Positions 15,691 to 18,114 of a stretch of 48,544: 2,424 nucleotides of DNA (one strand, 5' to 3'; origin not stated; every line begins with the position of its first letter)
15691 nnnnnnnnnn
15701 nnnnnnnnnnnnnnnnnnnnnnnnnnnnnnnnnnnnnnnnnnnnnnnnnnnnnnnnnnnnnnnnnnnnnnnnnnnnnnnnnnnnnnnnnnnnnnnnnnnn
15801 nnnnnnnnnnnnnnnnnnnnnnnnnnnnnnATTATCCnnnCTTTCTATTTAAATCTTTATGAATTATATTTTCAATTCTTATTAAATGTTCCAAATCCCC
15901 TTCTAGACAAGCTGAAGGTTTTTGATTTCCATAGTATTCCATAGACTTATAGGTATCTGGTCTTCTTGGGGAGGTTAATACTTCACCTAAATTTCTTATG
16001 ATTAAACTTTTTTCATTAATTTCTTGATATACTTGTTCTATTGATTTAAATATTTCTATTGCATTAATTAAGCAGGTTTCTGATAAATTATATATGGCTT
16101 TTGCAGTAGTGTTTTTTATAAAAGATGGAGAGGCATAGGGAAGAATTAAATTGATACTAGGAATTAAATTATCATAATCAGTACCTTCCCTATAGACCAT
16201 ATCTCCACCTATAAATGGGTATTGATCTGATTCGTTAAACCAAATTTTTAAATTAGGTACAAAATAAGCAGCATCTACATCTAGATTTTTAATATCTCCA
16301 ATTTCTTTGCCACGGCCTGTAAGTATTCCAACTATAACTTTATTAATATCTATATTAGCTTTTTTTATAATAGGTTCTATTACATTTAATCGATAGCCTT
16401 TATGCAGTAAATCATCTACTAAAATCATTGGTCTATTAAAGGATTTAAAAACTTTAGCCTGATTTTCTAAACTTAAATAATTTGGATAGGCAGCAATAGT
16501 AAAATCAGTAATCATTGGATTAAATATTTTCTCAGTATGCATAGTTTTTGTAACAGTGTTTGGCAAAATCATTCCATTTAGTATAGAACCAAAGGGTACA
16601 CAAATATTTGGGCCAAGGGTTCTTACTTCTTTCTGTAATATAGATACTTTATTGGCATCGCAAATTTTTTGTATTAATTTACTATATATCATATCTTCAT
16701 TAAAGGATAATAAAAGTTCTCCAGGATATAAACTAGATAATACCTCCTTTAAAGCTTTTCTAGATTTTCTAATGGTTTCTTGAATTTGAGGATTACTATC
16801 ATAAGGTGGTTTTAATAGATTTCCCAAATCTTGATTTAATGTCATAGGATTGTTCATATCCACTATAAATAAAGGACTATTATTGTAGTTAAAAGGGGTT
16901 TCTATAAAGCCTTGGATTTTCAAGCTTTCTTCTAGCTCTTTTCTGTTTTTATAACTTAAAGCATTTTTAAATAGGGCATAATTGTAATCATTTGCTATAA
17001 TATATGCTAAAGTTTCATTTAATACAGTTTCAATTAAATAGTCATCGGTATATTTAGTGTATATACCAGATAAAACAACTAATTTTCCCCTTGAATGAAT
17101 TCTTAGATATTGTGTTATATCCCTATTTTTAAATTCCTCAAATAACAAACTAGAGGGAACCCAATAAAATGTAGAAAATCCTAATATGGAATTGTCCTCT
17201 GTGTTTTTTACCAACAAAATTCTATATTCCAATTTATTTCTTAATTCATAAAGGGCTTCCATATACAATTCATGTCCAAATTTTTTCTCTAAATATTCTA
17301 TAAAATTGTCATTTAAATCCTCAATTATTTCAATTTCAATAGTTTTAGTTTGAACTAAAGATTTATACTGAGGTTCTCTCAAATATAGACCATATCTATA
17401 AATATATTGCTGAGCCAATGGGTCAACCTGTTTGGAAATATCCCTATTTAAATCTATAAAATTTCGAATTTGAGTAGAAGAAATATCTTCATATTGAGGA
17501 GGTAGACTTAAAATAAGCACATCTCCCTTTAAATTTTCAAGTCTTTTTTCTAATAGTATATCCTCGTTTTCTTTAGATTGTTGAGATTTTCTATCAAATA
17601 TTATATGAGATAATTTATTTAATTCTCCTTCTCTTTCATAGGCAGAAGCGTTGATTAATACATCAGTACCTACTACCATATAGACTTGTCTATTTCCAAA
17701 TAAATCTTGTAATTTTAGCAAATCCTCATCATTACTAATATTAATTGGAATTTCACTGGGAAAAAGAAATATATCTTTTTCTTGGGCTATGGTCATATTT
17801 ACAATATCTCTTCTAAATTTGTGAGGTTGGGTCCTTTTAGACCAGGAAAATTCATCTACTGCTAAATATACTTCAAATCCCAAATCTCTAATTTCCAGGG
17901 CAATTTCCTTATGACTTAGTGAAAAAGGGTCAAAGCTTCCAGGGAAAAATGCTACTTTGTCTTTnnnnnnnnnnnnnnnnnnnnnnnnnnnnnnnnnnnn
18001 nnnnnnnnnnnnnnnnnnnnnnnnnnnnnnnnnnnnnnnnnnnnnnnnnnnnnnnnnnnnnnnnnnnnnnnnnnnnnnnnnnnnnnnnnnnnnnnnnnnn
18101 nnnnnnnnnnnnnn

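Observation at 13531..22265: Five-gene translationally coupled operon joins L-serine dehydratase to an uncharacterised giant nucleotide-enzyme fusion, an odd LDH-like protein and an Fe-S flavoprotein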

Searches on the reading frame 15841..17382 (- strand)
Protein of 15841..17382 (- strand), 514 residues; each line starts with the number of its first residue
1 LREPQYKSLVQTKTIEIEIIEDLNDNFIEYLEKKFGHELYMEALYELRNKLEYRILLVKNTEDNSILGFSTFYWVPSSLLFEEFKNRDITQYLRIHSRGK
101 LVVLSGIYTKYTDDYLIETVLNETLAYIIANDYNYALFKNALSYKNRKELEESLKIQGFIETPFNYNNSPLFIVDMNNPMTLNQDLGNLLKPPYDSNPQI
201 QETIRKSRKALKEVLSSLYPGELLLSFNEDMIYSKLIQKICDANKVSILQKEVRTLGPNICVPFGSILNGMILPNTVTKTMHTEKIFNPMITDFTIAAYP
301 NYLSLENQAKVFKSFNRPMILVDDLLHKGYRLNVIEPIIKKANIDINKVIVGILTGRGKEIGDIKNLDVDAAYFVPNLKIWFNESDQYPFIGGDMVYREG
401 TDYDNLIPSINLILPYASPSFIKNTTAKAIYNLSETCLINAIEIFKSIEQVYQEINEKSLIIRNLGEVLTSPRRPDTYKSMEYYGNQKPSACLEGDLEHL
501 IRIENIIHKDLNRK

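Call 51: search_protein_representatives(protein=window:15841-17382:-)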
Query: 514 residues. Proteins with E-value up to 0.001 (for the whole library): 340; up to 1e-10: 269; up to 1e-30: 163. The best 150 are listed.
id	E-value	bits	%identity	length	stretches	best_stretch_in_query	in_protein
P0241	6.8e-183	625.3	56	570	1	1-507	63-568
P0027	1.4e-182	624.2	57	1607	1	2-507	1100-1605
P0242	3.4e-153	527.3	49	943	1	2-507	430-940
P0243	2.4e-146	504.7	47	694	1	2-509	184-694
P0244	5.7e-135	467.2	43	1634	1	2-506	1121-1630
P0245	1.2e-133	462.9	46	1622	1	1-507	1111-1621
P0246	1.1e-128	446.5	43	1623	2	2-507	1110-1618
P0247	4.4e-128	444.5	42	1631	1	2-506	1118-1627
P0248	1.4e-127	442.9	43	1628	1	1-510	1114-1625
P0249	9.6e-127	440.1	45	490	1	16-507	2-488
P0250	1.9e-125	435.8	46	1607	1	1-507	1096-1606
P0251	3.6e-124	431.6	42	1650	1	2-508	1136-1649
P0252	6.1e-124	430.8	42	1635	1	2-510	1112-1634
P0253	9.3e-123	426.9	43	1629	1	2-507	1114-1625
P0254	2.0e-120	419.2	42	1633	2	2-508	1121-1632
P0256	6.6e-115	401.0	41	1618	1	2-508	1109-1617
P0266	2.0e-105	369.8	38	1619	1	2-505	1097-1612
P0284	5.4e-95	335.4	34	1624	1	1-506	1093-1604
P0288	8.0e-94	331.5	37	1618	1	62-506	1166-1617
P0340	1.2e-71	258.3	32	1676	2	241-502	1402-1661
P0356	1.4e-63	231.7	30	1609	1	68-510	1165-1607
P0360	3.4e-61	223.9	30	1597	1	2-502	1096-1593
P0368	1.6e-55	205.2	29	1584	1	2-496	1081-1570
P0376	5.3e-50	187.0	28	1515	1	7-508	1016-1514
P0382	2.6e-44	168.2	30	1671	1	37-475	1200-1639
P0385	2.1e-40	155.3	28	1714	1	51-502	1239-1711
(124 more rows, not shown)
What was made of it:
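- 15838..20694 (-): Giant 1618-aa multidomain protein, the core gene of the conserved cassette. The ~1,600-aa architecture is fixed across the family (call 51).
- Tried and rejected: The 340 clusters among 1.84 billion representatives are full-length members of the same ~1,600-aa architecture, plus shorter proteins that look like fragments of it (call 51).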

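Call 68: list_cluster_members(proteins=[P0244, P0247, P0251, P0256, P0266, P0284, P0340, P0368, P0376, P0385])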
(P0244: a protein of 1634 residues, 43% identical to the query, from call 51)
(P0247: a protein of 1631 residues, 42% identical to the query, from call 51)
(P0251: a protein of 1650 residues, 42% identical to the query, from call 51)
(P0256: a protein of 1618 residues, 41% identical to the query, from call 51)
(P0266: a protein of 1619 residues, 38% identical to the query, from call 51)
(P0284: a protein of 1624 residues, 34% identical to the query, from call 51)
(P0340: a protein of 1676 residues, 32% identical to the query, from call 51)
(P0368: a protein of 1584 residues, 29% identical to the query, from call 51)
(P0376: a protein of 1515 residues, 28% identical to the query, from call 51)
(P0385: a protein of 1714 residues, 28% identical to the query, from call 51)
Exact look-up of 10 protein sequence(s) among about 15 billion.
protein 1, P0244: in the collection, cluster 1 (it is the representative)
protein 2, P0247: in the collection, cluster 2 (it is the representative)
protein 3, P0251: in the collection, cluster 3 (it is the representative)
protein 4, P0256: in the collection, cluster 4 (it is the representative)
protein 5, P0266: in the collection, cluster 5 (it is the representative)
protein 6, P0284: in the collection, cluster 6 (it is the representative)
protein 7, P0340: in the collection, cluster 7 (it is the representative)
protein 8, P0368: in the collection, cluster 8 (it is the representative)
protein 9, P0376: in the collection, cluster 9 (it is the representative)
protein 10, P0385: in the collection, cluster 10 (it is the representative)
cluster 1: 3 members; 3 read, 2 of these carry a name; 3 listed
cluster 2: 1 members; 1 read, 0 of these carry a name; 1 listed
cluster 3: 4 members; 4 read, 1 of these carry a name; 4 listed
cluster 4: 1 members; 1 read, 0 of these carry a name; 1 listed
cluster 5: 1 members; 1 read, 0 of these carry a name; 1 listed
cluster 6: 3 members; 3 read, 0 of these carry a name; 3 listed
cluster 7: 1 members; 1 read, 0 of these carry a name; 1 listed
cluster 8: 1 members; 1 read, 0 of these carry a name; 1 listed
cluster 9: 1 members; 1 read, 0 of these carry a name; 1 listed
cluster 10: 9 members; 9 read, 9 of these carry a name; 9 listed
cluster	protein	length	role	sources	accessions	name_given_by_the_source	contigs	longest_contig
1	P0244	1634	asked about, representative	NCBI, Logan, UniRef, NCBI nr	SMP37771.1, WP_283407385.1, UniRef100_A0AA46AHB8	cytidyltransferase [Anoxynatronum buryatiense] | nicotinate-nucleotide adenylyltransferase n=1 Tax=Anoxynatronum buryatiense TaxID=489973 ...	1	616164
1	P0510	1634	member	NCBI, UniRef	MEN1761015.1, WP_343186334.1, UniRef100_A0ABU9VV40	cytidyltransferase [Anoxynatronum sibiricum] | nicotinate-nucleotide adenylyltransferase n=1 Tax=Anoxynatronum sibiricum TaxID=210623 ...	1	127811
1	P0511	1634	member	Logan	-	-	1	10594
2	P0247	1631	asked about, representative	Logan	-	-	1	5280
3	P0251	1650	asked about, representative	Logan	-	-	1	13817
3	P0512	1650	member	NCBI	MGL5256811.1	MAG: nicotinate-nicotinamide nucleotide adenylyltransferase [Proteocatella sp.]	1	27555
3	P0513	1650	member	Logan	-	-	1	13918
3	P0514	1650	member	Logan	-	-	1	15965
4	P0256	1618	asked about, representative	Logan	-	-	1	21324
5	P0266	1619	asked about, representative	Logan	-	-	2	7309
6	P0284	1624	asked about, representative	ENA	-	-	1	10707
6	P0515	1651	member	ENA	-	-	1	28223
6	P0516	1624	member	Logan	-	-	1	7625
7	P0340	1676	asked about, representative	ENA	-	-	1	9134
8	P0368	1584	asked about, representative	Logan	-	-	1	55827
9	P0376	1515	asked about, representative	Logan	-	-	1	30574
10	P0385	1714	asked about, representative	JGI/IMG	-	nicotinic acid mononucleotide adenylyltransferase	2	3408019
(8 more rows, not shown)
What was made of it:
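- Tried and rejected: The named homologs are all from little-studied genera (call 68).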

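Call 69: find_encoding_contigs(protein=P0385, flank=8000, max_places=2)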
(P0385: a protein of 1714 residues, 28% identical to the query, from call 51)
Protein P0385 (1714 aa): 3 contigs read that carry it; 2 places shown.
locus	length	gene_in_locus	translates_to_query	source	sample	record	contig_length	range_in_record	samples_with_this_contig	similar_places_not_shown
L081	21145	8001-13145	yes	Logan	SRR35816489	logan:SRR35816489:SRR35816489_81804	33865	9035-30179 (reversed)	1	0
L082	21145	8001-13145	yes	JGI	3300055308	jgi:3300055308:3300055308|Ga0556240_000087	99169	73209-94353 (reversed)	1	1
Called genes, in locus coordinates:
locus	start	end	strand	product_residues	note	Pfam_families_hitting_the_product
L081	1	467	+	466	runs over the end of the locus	PF01554:MatE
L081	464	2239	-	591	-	-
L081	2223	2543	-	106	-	PF04977:DivIC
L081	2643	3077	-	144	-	PF00011:HSP20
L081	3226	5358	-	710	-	PF05226:CHASE2, PF00211:Guanylate_cyc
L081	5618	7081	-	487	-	PF20695:UbiD_N, PF01977:UbiD, PF20696:UbiD_C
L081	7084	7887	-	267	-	PF00378:ECH_1, PF16113:ECH_2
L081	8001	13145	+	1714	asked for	PF01467:CTP_transf_like (faint)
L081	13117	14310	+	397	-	PF00056:Ldh_1_N (weak)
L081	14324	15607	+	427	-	PF01136:Peptidase_U32, PF16325:Peptidase_U32_C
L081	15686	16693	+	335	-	PF01368:DHH, PF02272:DHHA1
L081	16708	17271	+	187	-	PF08207:EFP_N, PF01132:EFP, PF09285:Elong-fact-P_C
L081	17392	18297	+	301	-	-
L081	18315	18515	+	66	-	PF01165:Ribosomal_S21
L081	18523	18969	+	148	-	PF09424:YqeY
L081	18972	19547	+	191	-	PF02674:Colicin_V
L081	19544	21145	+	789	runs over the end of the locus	PF00488:MutS_V, PF20297:MSSS, PF01713:Smr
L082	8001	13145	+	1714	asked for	PF01467:CTP_transf_like (faint)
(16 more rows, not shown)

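Call 70: find_encoding_contigs(protein=P0376, flank=8000, max_places=2)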
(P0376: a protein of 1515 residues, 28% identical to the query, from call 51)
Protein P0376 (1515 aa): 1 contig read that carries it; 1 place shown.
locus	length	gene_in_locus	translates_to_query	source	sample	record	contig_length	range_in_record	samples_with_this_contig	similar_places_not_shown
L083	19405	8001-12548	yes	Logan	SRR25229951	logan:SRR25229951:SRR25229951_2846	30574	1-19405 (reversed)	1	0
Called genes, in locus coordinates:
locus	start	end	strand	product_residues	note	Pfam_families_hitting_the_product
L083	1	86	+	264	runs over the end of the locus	PF00528:BPD_transp_1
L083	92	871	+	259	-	PF00005:ABC_tran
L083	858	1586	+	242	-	PF02463:SMC_N (faint), PF00005:ABC_tran, PF13304:AAA_21 (faint)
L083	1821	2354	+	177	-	PF12844:HTH_19, PF13560:HTH_31, PF01381:HTH_3, PF02311:AraC_binding (faint), PF07883:Cupin_2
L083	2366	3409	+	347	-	PF00005:ABC_tran, PF08402:TOBE_2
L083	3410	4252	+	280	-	PF00528:BPD_transp_1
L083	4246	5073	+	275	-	PF00528:BPD_transp_1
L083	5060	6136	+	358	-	PF01547:SBP_bac_1, PF13531:SBP_bac_11, PF13416:SBP_bac_8, PF13343:SBP_bac_6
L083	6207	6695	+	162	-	PF02559:CarD_TRCF_RID, PF21095:CarD_C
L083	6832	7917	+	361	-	PF27675:YCF81_N, PF01850:PIN (weak), PF01938:TRAM (weak)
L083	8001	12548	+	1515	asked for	-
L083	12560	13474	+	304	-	PF04055:Radical_SAM, PF16199:Radical_SAM_C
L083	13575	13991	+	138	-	-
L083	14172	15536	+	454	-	PF17125:Methyltr_RsmF_N, PF01189:Methyltr_RsmB-F, PF17126:RsmF_methylt_CI, PF13636:Methyltranf_PUA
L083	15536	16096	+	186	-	PF20353:DUF6648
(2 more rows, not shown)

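Call 71: find_encoding_contigs(protein=P0368, flank=6000, max_places=1)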
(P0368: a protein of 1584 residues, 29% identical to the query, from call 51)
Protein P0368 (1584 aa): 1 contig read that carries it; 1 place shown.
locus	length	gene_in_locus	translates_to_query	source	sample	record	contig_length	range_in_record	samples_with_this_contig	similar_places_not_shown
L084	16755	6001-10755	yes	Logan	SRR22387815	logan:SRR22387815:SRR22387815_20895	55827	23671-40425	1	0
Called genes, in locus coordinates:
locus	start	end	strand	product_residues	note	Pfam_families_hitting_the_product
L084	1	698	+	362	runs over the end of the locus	PF17792:ThiD2, PF02581:TMP-TENI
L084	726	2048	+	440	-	PF01964:ThiC_Rad_SAM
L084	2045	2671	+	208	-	PF02581:TMP-TENI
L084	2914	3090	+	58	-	PF00301:Rubredoxin, PF21349:RUBY_RBDX (faint)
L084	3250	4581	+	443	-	PF04107:GCS2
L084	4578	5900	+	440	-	-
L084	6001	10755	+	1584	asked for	-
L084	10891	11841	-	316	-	PF01636:APH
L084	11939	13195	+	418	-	PF05195:AMP_N, PF00557:Peptidase_M24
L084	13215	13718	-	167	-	PF08327:AHSA1 (faint)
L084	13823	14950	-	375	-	-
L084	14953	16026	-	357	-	PF13421:Band_7_1, PF01145:Band_7, PF12773:DZR, PF13240:Zn_Ribbon_1 (weak), PF13248:Zn_ribbon_3 (faint), PF24463:DUF7577 (faint), PF13240:Zn_Ribbon_1 (weak)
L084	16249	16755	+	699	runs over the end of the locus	PF02743:dCache_1, PF22673:MCP-like_PDC_1 (faint), PF02518:HATPase_c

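Call 72: find_encoding_contigs(protein=P0382, flank=6000, max_places=1)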
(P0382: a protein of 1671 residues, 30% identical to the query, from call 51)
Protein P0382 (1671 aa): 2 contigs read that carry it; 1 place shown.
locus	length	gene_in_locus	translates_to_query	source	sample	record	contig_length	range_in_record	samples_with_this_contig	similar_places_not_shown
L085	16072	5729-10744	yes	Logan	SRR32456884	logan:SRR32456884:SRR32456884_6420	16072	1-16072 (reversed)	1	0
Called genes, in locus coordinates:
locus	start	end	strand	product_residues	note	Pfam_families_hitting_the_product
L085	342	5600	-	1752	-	PF08126:Propeptide_C25, PF01364:Peptidase_C25, PF16656:Pur_ac_phosph_N (faint), PF00041:fn3 (faint), PF18998:Flg_new_2, PF13517:FG-GAP_3 (faint)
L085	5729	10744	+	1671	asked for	-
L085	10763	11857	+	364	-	PF00056:Ldh_1_N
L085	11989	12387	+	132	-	PF01909:NTP_transf_2, PF18765:Polbeta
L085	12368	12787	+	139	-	PF01934:HepT-like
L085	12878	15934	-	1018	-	PF00873:ACR_tran, PF02355:SecD_SecF_C (faint), PF03176:MMPL (faint)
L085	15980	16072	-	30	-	?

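Call 73: find_encoding_contigs(protein=P0360, flank=6000, max_places=1)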
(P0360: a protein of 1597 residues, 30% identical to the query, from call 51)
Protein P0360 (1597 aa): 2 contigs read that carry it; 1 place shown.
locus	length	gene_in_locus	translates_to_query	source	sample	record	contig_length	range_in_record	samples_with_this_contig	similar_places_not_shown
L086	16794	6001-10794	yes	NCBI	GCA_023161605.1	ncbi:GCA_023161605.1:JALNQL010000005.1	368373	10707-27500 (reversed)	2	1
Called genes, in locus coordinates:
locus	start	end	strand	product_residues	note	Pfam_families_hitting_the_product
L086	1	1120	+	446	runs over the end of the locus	-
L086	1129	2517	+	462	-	PF00989:PAS (weak), PF08448:PAS_4, PF00158:Sigma54_activat, PF14532:Sigma54_activ_2, PF07728:AAA_5 (weak), PF25601:AAA_lid_14, PF02954:HTH_8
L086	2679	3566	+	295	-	PF13353:Fer4_12, PF04055:Radical_SAM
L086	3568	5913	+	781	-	PF02901:PFL-like, PF01228:Gly_radical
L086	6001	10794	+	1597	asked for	-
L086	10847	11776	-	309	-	PF03881:Fructosamin_kin (faint), PF06293:Kdo (faint), PF01636:APH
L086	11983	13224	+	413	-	PF05195:AMP_N, PF00557:Peptidase_M24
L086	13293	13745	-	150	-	PF08327:AHSA1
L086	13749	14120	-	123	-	PF00903:Glyoxalase (weak)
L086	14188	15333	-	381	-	-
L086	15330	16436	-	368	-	PF17032:Zn_ribbon_15 (faint), PF13421:Band_7_1, PF01145:Band_7, PF13248:Zn_ribbon_3 (faint), PF12773:DZR, PF13240:Zn_Ribbon_1 (weak), PF12773:DZR, PF13240:Zn_Ribbon_1 (weak), +1 more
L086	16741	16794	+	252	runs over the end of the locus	PF03883:H2O2_YaaD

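Call 74: find_encoding_contigs(protein=P0356, flank=6000, max_places=1)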
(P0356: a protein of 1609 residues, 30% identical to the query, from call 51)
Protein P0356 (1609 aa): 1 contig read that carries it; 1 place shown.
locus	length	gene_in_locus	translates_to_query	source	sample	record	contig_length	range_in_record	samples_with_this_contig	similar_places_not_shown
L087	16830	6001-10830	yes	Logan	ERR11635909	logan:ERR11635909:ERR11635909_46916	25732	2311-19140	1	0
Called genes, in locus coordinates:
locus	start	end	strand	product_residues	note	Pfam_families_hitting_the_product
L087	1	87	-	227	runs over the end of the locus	PF00027:cNMP_binding, PF13545:HTH_Crp_2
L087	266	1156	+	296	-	-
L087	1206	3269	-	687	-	PF00009:GTP_EFTU, PF01926:MMR_HSR1, PF22042:EF-G_D2, PF03144:GTP_EFTU_D2 (faint), PF14492:EFG_III, PF03764:EFG_IV, PF00679:EFG_C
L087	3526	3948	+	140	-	PF01894:YjbQ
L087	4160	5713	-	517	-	-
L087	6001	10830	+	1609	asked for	PF01467:CTP_transf_like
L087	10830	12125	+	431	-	PF00056:Ldh_1_N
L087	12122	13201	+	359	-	PF03358:FMN_red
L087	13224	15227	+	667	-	PF03190:Thioredox_DsbH, PF13899:Thioredoxin_7, PF13098:Thioredoxin_2 (weak)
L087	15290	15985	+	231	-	PF06081:ArAE_1, PF13515:FUSC_2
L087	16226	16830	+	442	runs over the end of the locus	PF13173:AAA_14, PF13635:DUF4143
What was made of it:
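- The partners are dispensable at the edge of the family (calls 69-74).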

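Call 80: search_protein_families(library=ncbifam, proteins=[L081:8301-9500:+], max_evalue=1)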
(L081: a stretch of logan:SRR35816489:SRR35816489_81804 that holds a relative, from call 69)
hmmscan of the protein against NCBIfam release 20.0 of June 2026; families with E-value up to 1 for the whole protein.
L081:8301-9500:+ (400 aa): 6 families
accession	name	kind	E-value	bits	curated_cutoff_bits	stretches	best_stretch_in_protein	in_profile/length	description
TIGR00295.1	TIGR00295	hypoth_equivalog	1.2e-07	31.6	172.35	1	100-143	14-57/164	TIGR00295 family protein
NF045665.1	NTPtran_DVU1551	equivalog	0.00048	19.2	315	1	98-204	216-312/359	DVU_1551 family NTP transferase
TIGR00277.1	HDIG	domain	0.00079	19.3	27.6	1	100-146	5-46/84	HDIG domain-containing metalloprotein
NF009343.0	PRK12703.1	equivalog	0.032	13.1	434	1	100-144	188-227/339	tRNA (cytidine(56)-2'-O)-methyltransferase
TIGR03401.1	cyanamide_fam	subfamily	0.07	12.6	109.85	1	87-141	43-96/228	HD domain protein, cyanamide hydratase family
NF047948.1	male_kill_WMK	equivalog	0.13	11.7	300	0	345-395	232-282/300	WO male-killing family protein Wmk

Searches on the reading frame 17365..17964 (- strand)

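Call 20: search_protein_families(library=pfam, max_evalue=5, proteins=[window:17365-17964:-])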
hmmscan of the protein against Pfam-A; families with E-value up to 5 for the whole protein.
window:17365-17964:- (200 aa): 3 families
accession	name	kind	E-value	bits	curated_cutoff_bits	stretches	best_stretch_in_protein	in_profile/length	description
PF01467.32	CTP_transf_like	-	9.4e-09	36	21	1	6-168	1-132/133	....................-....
PF08557.15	Lipid_DES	-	0.015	15.2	23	1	37-52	3-18/37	Sphingolipid Delta4-desaturase (DES)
PF23183.1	bHLH_NPAS4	-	0.34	11.3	27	0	51-65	12-26/54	NPAS4 bHLH domain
